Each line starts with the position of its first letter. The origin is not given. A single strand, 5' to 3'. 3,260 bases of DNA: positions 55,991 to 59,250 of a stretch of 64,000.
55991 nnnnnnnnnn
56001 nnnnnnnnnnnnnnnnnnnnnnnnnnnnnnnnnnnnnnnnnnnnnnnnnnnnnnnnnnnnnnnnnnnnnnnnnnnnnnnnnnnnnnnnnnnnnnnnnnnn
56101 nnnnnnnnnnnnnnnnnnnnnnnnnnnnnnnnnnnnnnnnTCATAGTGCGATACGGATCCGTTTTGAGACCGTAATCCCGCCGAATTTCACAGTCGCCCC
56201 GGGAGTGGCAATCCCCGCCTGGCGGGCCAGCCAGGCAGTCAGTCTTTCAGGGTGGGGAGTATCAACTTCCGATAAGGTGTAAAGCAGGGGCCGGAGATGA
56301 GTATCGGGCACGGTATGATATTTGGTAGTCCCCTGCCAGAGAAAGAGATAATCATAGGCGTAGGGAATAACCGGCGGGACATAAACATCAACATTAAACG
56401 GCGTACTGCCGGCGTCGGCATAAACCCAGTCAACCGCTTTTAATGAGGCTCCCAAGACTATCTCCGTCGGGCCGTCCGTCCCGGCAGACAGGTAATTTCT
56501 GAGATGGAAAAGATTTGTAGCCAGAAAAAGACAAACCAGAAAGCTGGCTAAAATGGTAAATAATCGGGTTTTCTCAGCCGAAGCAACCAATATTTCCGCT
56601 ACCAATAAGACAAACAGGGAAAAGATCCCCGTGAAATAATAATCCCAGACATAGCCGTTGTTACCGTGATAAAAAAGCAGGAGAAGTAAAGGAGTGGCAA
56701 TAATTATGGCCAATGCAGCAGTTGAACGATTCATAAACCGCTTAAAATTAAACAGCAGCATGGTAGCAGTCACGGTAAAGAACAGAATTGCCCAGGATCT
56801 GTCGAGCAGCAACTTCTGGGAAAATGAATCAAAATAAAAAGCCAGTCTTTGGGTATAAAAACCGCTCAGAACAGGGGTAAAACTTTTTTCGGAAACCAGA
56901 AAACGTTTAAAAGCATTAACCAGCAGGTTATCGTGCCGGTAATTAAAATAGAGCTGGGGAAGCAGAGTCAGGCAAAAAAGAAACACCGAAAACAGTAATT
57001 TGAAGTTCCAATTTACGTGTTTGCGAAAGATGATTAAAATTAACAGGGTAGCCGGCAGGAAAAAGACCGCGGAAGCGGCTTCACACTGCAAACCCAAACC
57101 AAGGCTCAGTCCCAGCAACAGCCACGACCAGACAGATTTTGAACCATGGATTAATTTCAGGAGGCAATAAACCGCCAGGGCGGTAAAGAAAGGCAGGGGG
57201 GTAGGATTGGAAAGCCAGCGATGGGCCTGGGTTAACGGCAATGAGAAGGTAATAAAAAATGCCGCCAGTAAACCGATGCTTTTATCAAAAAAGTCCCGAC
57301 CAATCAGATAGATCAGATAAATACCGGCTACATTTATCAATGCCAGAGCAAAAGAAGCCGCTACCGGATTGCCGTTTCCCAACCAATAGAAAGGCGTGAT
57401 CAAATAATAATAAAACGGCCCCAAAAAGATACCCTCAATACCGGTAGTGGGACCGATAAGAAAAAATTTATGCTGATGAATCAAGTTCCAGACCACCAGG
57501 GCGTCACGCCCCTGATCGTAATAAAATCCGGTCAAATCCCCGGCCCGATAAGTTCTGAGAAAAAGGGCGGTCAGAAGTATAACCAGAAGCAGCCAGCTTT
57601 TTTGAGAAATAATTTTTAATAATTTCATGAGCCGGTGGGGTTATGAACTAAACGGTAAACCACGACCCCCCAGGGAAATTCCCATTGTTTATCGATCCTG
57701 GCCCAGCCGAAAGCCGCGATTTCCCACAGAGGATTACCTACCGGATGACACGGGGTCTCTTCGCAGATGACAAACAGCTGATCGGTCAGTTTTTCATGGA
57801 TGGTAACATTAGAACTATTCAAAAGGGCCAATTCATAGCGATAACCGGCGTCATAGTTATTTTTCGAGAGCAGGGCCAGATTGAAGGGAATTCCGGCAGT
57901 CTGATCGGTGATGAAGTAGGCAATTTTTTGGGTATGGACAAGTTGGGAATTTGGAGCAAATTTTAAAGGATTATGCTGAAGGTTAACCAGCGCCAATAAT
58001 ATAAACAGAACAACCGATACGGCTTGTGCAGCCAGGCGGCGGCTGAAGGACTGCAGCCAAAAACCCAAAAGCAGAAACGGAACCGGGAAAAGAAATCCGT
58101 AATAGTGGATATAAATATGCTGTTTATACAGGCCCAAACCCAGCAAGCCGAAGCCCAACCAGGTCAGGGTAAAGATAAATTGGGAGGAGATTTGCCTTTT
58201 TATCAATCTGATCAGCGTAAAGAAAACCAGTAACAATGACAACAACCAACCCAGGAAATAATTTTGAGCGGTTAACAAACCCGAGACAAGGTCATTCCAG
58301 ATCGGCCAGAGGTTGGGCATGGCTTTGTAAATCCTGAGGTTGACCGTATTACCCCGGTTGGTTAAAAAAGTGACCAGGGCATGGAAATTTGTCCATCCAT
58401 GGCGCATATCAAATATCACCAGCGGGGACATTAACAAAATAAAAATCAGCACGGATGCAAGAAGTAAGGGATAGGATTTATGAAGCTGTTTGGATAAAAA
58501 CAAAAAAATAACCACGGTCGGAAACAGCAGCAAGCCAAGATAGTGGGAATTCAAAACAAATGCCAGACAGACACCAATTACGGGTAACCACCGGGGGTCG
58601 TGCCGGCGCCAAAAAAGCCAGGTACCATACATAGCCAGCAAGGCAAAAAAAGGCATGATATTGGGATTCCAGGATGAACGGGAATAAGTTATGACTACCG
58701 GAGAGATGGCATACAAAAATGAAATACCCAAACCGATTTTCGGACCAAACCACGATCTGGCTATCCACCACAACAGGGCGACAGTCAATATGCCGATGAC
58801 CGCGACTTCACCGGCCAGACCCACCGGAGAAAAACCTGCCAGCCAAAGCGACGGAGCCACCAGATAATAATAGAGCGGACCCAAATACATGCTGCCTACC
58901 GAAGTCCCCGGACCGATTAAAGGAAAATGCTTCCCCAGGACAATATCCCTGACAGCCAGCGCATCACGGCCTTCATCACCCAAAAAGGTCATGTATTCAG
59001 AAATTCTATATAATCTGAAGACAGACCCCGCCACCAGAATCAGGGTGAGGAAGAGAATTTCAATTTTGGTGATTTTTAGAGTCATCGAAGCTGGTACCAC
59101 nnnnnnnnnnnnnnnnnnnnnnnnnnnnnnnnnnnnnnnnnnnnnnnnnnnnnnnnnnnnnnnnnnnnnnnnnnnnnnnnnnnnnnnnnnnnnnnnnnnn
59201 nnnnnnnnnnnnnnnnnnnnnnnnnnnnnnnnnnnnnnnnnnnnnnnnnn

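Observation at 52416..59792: Donor-synthase and transferase module: two Dpm1-like GT2 genes bracketing an ArnT-like gene and three tandem 'DQGRDA' GT-C paralogs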

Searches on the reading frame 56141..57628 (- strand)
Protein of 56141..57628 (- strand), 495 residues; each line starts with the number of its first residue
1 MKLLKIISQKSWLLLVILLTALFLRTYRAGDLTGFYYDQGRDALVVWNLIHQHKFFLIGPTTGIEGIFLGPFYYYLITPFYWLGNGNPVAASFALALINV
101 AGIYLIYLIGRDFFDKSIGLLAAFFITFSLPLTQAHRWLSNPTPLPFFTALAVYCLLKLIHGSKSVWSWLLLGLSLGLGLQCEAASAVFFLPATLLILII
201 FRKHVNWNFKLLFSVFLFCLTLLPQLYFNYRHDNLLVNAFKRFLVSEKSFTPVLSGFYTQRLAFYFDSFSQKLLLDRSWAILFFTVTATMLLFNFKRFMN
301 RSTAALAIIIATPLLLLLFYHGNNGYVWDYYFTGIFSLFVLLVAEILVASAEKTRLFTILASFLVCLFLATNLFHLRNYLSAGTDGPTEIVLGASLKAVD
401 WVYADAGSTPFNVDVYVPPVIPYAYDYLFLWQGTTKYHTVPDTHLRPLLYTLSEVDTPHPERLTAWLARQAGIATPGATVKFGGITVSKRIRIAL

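Call 5: search_protein_families(library=pfam, proteins=[window:56141-57628:-], max_evalue=0.01)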
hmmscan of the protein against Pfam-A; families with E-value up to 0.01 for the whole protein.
window:56141-57628:- (495 aa): 2 families
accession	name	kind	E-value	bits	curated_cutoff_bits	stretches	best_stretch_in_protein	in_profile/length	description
PF13231.12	PMT_2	-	9.9e-14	52.3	26.1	1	71-227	4-159/160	Dolichyl-phosphate-mannose-protein mannosyltransferase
PF02366.24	PMT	-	3.3e-06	27.3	22.7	1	70-230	64-235/245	Dolichyl-phosphate-mannose-protein mannosyltransferase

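Call 6: search_protein_families(library=ncbifam, proteins=[window:56141-57628:-], max_evalue=0.01)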
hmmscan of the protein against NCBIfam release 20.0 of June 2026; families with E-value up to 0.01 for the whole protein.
window:56141-57628:- (495 aa): 1 family
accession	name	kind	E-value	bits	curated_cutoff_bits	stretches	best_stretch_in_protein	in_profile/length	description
TIGR04154.1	archaeo_STT3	subfamily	0.0018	16.7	450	1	68-128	68-135/831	oligosaccharyl transferase, archaeosortase A system-associated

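Call 11: find_homologous_proteins(query=window:56141-57628:-, max_evalue=0.00001)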
Query window:56141-57628:- (495 aa): 1284 proteins with E <= 0.00001 among 8000 candidates; the best 120 are listed.
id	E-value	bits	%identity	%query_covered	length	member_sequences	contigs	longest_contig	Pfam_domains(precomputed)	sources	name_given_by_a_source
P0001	0.0e+0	1103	100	100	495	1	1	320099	PF02366.25,PF13231.13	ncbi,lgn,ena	-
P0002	1.5e-239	814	71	100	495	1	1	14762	PF13231.13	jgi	jgi:4-amino-4-deoxy-L-arabinose transferase-like glycosyltransferase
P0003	6.6e-231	786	69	100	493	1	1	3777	PF13231.13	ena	-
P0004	9.2e-202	690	64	100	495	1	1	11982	PF13231.13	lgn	-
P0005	1.1e-198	680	64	99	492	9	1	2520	PF13231.13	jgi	-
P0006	5.5e-196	671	64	98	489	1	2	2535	PF13231.13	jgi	jgi:4-amino-4-deoxy-L-arabinose transferase-like glycosyltransferase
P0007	2.1e-195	669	63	98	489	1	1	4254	PF13231.13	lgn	-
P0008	6.9e-185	634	60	98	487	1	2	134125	PF13231.13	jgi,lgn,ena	jgi:4-amino-4-deoxy-L-arabinose transferase-like glycosyltransferase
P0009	7.9e-182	624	62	97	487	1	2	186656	PF13231.13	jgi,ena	jgi:4-amino-4-deoxy-L-arabinose transferase-like glycosyltransferase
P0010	2.2e-181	622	60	98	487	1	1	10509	PF13231.13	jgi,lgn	jgi:4-amino-4-deoxy-L-arabinose transferase-like glycosyltransferase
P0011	3.9e-177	608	59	97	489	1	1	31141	PF13231.13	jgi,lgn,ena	-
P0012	5.5e-177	608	59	98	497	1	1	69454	PF13231.13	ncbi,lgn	-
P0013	1.9e-175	603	60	95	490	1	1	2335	PF13231.13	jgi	jgi:4-amino-4-deoxy-L-arabinose transferase-like glycosyltransferase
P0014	9.5e-174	597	57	97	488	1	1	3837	PF13231.13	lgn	-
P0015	3.7e-170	585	55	95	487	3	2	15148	PF13231.13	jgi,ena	jgi:4-amino-4-deoxy-L-arabinose transferase-like glycosyltransferase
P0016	1.7e-168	580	58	97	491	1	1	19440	PF13231.13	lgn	-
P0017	4.5e-168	579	57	98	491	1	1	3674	PF13231.13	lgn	-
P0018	3.4e-167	576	56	99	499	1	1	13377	PF13231.13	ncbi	-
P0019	6.8e-166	571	56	98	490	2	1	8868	PF13231.13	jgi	-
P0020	2.7e-165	569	57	98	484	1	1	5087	PF13231.13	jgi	jgi:4-amino-4-deoxy-L-arabinose transferase-like glycosyltransferase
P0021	2.9e-165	569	57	99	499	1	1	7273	PF13231.13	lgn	-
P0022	1.3e-163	564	56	97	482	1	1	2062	PF02366.25,PF13231.13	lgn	-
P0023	2.4e-163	563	55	95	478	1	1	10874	PF13231.13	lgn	-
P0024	8.7e-163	561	55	95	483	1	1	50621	PF13231.13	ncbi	-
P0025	4.0e-162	559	56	98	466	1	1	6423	PF13231.13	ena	-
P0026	3.1e-161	556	53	98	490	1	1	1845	PF13231.13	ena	-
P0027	2.5e-159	550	56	95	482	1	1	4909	PF13231.13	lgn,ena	-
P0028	1.2e-158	547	55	97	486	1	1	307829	PF13231.13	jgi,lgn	-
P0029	8.7e-158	545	54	98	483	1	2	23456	PF13231.13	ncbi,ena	-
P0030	1.0e-157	544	53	98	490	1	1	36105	PF13231.13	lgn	-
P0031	1.1e-156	541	52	97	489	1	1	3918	PF13231.13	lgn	-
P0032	1.5e-155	537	51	98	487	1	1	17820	PF13231.13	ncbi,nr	ncbi:MAG: glycosyltransferase family 39 protein [bacterium]|nr:glycosyltransferase family 39 protein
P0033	4.9e-153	529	52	97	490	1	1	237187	PF13231.13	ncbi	-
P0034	1.7e-152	527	51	98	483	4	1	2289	PF13231.13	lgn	-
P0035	5.8e-152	525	54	99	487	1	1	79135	PF13231.13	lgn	-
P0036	2.8e-151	523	52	97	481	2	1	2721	PF13231.13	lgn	-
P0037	2.6e-150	520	54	95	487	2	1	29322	PF13231.13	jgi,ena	-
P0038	6.6e-148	512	52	98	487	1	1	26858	PF13231.13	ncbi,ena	-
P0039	8.4e-148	512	52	95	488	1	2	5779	PF13231.13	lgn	-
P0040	2.3e-147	510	52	97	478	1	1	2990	PF13231.13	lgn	-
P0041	2.6e-146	507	52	97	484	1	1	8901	PF13231.13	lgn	-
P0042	5.6e-146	506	50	97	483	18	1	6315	PF13231.13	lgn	-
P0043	4.3e-145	503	52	97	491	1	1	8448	PF13231.13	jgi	jgi:4-amino-4-deoxy-L-arabinose transferase-like glycosyltransferase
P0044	4.5e-144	499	52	98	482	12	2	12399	PF13231.13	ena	-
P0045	1.1e-143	498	51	98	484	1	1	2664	PF13231.13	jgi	jgi:4-amino-4-deoxy-L-arabinose transferase-like glycosyltransferase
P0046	4.0e-143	496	52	98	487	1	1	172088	PF13231.13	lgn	-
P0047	1.6e-142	494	49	97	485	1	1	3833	PF13231.13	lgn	-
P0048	2.0e-142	494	51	97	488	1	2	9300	PF13231.13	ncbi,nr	ncbi:glycosyltransferase family 39 protein [Candidatus Amesbacteria bacterium]|nr:glycosyltransferas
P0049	3.2e-142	493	53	94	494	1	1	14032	PF13231.13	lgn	-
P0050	7.6e-142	492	51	97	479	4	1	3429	PF13231.13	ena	-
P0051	8.1e-142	492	50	96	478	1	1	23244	PF13231.13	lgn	-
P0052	1.2e-141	491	52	97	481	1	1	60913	PF13231.13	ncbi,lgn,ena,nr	ncbi:MAG: Uncharacterized protein G01um101416_764 [Microgenomates group bacterium Gr01-1014_16]|nr:M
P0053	1.6e-141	491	50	98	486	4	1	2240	PF13231.13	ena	-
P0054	1.6e-140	488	50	97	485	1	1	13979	PF13231.13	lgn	-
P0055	1.7e-140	488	49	97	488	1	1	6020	PF13231.13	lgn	-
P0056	8.0e-140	485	47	97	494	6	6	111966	PF13231.13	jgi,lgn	jgi:4-amino-4-deoxy-L-arabinose transferase-like glycosyltransferase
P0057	9.0e-139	482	48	97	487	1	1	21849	PF02366.25,PF13231.13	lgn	-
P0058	1.7e-138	481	51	97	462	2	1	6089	PF13231.13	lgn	-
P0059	3.1e-138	480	51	97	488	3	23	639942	PF13231.13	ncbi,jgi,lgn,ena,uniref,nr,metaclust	ncbi:hypothetical protein A2634_05055 [Candidatus Amesbacteria bacterium RIFCSPHIGHO2_01_FULL_48_32]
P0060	3.5e-138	480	50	97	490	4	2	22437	PF13231.13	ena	-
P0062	5.2e-138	479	50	97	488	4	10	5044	PF13231.13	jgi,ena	-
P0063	1.8e-137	478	50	97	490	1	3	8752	PF13231.13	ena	-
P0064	5.1e-137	476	49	97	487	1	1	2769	PF13231.13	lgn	-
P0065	7.5e-137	476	49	97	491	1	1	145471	PF13231.13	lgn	-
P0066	4.7e-135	470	49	95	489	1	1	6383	PF13231.13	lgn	-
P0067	1.3e-133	465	50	94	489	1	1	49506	PF13231.13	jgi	-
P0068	1.7e-133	465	49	95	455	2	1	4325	PF13231.13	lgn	-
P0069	2.0e-133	464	50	97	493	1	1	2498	PF13231.13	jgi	jgi:4-amino-4-deoxy-L-arabinose transferase-like glycosyltransferase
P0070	7.5e-133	462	49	97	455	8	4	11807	PF13231.13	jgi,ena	-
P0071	8.9e-133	462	48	95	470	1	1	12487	PF13231.13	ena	-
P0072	1.1e-132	462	50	95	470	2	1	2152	PF13231.13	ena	-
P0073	2.5e-131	457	47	97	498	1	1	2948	PF13231.13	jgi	jgi:4-amino-4-deoxy-L-arabinose transferase-like glycosyltransferase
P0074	2.0e-130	454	47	97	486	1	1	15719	PF13231.13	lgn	-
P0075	3.5e-130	454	48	99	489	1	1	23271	PF13231.13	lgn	-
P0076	4.3e-130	453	49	97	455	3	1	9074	PF13231.13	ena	-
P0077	6.1e-130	453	49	97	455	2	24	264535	PF13231.13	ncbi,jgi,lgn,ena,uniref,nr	ncbi:MAG: Glycosyl transferase family 39 [Candidatus Amesbacteria bacterium GW2011_GWB1_47_26]|unire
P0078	8.5e-130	452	48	98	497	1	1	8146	PF13231.13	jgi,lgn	-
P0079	8.8e-130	452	47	97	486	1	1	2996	PF13231.13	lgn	-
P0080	3.7e-129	450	47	95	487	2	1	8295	PF13231.13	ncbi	-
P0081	4.1e-129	450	48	95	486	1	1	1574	PF13231.13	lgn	-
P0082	5.4e-129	450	47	97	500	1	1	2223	PF13231.13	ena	-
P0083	5.7e-129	450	47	97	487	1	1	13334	PF13231.13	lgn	-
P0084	9.7e-129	449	46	99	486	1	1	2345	PF13231.13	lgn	-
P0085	3.6e-128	447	48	93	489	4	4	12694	PF13231.13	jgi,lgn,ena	-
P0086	5.0e-128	446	47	98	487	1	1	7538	PF13231.13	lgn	-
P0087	1.1e-127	445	44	100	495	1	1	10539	PF13231.13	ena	-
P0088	1.5e-127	445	46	100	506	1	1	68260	PF13231.13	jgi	jgi:hypothetical protein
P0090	5.3e-127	443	48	97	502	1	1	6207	PF13231.13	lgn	-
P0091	7.9e-127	443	49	99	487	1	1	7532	PF13231.13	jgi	jgi:4-amino-4-deoxy-L-arabinose transferase-like glycosyltransferase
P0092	8.2e-127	442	47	95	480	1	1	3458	PF13231.13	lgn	-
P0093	1.2e-126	442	45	100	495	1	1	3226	PF13231.13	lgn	-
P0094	1.2e-126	442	46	97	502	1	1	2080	PF13231.13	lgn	-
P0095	1.8e-126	441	48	99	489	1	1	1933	PF13231.13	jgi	jgi:4-amino-4-deoxy-L-arabinose transferase-like glycosyltransferase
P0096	3.8e-126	440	46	95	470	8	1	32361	PF13231.13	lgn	-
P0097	6.1e-126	440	47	95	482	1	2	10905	PF13231.13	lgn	-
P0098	6.7e-126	439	49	95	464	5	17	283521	PF13231.13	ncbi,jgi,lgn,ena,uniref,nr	ncbi:MAG: hypothetical protein UX80_C0005G0048 [Candidatus Amesbacteria bacterium GW2011_GWA2_47_11b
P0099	7.0e-126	439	48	97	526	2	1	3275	PF13231.13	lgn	-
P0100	7.8e-126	439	48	97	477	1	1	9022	PF13231.13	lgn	-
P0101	1.5e-125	438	47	96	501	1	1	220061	PF13231.13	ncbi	-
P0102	1.5e-125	438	44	98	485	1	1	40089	PF13231.13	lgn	-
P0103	1.9e-125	438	48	97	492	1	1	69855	PF13231.13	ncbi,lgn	ncbi:MAG: ArnT family glycosyltransferase [Patescibacteria group bacterium]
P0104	3.0e-125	437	48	97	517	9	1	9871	PF13231.13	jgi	-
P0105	8.9e-125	436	47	97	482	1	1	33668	PF13231.13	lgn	-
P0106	1.0e-124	436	48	100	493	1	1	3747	PF13231.13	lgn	-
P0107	1.3e-124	435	47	98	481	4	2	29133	PF13231.13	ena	-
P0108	2.3e-124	434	48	97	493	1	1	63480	PF13231.13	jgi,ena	-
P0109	2.5e-124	434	47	97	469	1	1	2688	PF13231.13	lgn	-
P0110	3.4e-124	434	48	95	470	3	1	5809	PF13231.13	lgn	-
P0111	3.5e-124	434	47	95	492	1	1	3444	PF13231.13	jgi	-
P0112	3.5e-124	434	46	99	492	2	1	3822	PF13231.13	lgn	-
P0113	4.6e-124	433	48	97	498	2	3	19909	PF13231.13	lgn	-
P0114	5.4e-124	433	45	95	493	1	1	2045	PF13231.13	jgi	jgi:4-amino-4-deoxy-L-arabinose transferase-like glycosyltransferase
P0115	6.1e-124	433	48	95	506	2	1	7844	PF13231.13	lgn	-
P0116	9.6e-124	432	45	95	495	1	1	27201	PF13231.13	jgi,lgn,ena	-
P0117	1.3e-123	432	47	97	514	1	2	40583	PF13231.13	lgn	-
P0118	1.4e-123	432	47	97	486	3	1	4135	PF13231.13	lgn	-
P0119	6.3e-123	430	48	97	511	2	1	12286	PF13231.13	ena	-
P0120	7.1e-123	429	46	99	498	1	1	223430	PF13231.13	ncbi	-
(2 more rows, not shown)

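Call 13: find_encoding_contigs(protein=P0059, flank=10000, max_places=2)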
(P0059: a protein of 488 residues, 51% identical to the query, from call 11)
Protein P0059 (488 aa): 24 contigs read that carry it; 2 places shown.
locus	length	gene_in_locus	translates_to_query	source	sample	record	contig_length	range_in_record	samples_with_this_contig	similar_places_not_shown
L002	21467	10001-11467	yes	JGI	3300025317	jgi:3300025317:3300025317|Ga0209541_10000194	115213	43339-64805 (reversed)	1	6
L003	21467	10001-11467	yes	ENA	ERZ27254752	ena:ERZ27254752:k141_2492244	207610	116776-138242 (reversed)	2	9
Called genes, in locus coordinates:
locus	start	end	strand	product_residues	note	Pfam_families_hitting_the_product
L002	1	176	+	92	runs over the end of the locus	-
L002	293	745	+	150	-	PF13563:2_5_RNA_ligase2, PF02834:LigT_PEase (weak)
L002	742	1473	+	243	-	PF00483:NTP_transferase, PF12804:NTP_transf_3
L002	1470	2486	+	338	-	PF01073:3Beta_HSD, PF01370:Epimerase, PF02719:Polysacc_synt_2, PF04321:RmlD_sub_bind, PF07993:NAD_binding_4, PF16363:GDP_Man_Dehyd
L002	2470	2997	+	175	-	PF00908:dTDP_sugar_isom, PF05523:FdtA (weak), PF14667:Polysacc_synt_C (weak)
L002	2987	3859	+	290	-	PF01370:Epimerase, PF04321:RmlD_sub_bind, PF07993:NAD_binding_4 (faint), PF16363:GDP_Man_Dehyd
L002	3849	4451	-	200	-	PF01746:tRNA_m1G_MT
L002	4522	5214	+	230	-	PF00702:Hydrolase, PF13419:HAD_2 (weak)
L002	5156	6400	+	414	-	PF00535:Glycos_transf_2, PF04138:GtrA_DPMS_TM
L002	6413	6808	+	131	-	-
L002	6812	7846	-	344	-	-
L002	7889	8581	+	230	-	PF00535:Glycos_transf_2, PF10111:Glyco_tranf_2_2 (weak), PF13641:Glyco_tranf_2_3 (weak)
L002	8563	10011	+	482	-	PF13231:PMT_2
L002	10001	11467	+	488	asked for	PF13231:PMT_2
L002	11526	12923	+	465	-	-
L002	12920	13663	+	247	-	PF00535:Glycos_transf_2, PF10111:Glyco_tranf_2_2 (weak), PF13641:Glyco_tranf_2_3 (weak)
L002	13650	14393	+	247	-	PF13641:Glyco_tranf_2_3, PF00535:Glycos_transf_2, PF10111:Glyco_tranf_2_2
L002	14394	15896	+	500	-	PF02366:PMT (weak), PF13231:PMT_2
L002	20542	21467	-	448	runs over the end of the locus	PF13231:PMT_2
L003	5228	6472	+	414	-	PF00535:Glycos_transf_2, PF04138:GtrA_DPMS_TM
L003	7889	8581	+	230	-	PF00535:Glycos_transf_2, PF10111:Glyco_tranf_2_2 (weak), PF13641:Glyco_tranf_2_3 (weak)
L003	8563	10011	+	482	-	PF13231:PMT_2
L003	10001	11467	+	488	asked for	PF13231:PMT_2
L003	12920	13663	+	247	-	PF00535:Glycos_transf_2, PF10111:Glyco_tranf_2_2 (weak), PF13641:Glyco_tranf_2_3 (weak)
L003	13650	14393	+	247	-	PF13641:Glyco_tranf_2_3, PF00535:Glycos_transf_2, PF10111:Glyco_tranf_2_2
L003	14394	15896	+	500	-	PF02366:PMT (weak), PF13231:PMT_2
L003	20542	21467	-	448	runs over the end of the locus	PF13231:PMT_2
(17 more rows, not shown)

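Call 14: find_encoding_contigs(protein=P0028, flank=10000, max_places=2)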
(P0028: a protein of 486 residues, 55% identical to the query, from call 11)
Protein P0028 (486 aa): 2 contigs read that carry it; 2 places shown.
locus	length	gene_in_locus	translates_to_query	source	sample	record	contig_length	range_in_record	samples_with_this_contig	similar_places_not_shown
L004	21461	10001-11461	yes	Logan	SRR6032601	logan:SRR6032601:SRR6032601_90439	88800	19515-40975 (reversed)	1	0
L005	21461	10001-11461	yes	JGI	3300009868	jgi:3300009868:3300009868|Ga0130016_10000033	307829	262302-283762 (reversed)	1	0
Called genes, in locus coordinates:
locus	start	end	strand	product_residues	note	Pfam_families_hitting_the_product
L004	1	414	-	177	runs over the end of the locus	-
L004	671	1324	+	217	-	PF00027:cNMP_binding, PF13545:HTH_Crp_2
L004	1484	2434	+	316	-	PF00188:CAP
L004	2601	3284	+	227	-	PF02834:LigT_PEase, PF13563:2_5_RNA_ligase2, PF02834:LigT_PEase (weak)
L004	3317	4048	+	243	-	PF00483:NTP_transferase, PF12804:NTP_transf_3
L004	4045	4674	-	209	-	PF01746:tRNA_m1G_MT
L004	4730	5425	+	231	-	-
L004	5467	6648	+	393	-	PF00535:Glycos_transf_2, PF04138:GtrA_DPMS_TM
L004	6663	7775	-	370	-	-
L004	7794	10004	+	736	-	PF00535:Glycos_transf_2, PF13641:Glyco_tranf_2_3 (weak), PF13231:PMT_2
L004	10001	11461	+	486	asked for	PF13231:PMT_2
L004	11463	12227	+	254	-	PF13641:Glyco_tranf_2_3 (weak), PF00535:Glycos_transf_2, PF10111:Glyco_tranf_2_2 (weak)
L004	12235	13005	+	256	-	PF00535:Glycos_transf_2, PF10111:Glyco_tranf_2_2 (weak)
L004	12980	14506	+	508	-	PF02366:PMT (weak), PF13231:PMT_2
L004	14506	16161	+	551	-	PF13231:PMT_2 (weak)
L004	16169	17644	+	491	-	PF01943:Polysacc_synt, PF13440:Polysacc_synt_3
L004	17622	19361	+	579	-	-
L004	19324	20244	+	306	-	PF00535:Glycos_transf_2, PF13641:Glyco_tranf_2_3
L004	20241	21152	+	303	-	PF00535:Glycos_transf_2, PF13641:Glyco_tranf_2_3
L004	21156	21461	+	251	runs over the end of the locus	PF00535:Glycos_transf_2, PF13641:Glyco_tranf_2_3 (weak)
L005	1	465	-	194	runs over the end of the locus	-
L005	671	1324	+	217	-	PF00027:cNMP_binding, PF13545:HTH_Crp_2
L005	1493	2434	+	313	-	PF00188:CAP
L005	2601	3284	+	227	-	PF02834:LigT_PEase, PF13563:2_5_RNA_ligase2, PF02834:LigT_PEase (weak)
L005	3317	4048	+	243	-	PF00483:NTP_transferase, PF12804:NTP_transf_3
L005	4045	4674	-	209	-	PF01746:tRNA_m1G_MT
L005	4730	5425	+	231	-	-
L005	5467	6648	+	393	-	PF00535:Glycos_transf_2, PF04138:GtrA_DPMS_TM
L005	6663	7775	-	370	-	-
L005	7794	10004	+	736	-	PF00535:Glycos_transf_2, PF13641:Glyco_tranf_2_3 (weak), PF13231:PMT_2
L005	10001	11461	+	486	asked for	PF13231:PMT_2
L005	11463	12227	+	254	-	PF13641:Glyco_tranf_2_3 (weak), PF00535:Glycos_transf_2, PF10111:Glyco_tranf_2_2 (weak)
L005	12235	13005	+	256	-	PF00535:Glycos_transf_2, PF10111:Glyco_tranf_2_2 (weak)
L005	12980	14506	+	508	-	PF02366:PMT (weak), PF13231:PMT_2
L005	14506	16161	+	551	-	PF13231:PMT_2 (weak)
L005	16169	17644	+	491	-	PF01943:Polysacc_synt, PF13440:Polysacc_synt_3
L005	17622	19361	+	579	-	-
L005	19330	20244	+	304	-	PF00535:Glycos_transf_2, PF13641:Glyco_tranf_2_3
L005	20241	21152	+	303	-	PF00535:Glycos_transf_2, PF13641:Glyco_tranf_2_3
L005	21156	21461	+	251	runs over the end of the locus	PF00535:Glycos_transf_2, PF13641:Glyco_tranf_2_3 (weak)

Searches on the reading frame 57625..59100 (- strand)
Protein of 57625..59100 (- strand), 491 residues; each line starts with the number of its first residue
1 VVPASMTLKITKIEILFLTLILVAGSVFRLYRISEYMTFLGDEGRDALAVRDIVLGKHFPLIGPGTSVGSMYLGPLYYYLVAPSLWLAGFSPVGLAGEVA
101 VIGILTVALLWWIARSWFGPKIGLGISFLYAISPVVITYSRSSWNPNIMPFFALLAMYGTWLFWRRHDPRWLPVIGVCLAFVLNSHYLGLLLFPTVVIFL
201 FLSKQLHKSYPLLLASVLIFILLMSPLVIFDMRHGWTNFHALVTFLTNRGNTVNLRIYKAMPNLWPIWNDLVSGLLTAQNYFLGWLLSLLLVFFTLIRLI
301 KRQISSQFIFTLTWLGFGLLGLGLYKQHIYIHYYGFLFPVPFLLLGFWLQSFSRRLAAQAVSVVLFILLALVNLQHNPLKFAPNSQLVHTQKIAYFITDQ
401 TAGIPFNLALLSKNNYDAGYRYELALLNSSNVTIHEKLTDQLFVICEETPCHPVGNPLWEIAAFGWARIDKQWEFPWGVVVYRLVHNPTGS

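Call 5: search_protein_families(library=pfam, proteins=[window:57625-59100:-], max_evalue=0.01)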
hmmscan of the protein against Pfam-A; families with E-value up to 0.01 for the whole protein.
window:57625-59100:- (491 aa): 1 family
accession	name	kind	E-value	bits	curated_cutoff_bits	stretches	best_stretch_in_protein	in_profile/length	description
PF13231.12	PMT_2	-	4e-13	50.3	26.1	1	75-228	4-158/160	Dolichyl-phosphate-mannose-protein mannosyltransferase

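Call 6: search_protein_families(library=ncbifam, proteins=[window:57625-59100:-], max_evalue=0.01)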
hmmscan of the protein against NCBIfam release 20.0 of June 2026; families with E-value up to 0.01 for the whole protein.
window:57625-59100:- (491 aa): 1 family
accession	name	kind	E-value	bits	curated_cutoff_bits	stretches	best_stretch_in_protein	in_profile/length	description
TIGR03663.1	TIGR03663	subfamily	3.5e-08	32.9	126.25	1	19-207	5-187/435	flippase activity-associated protein Agl23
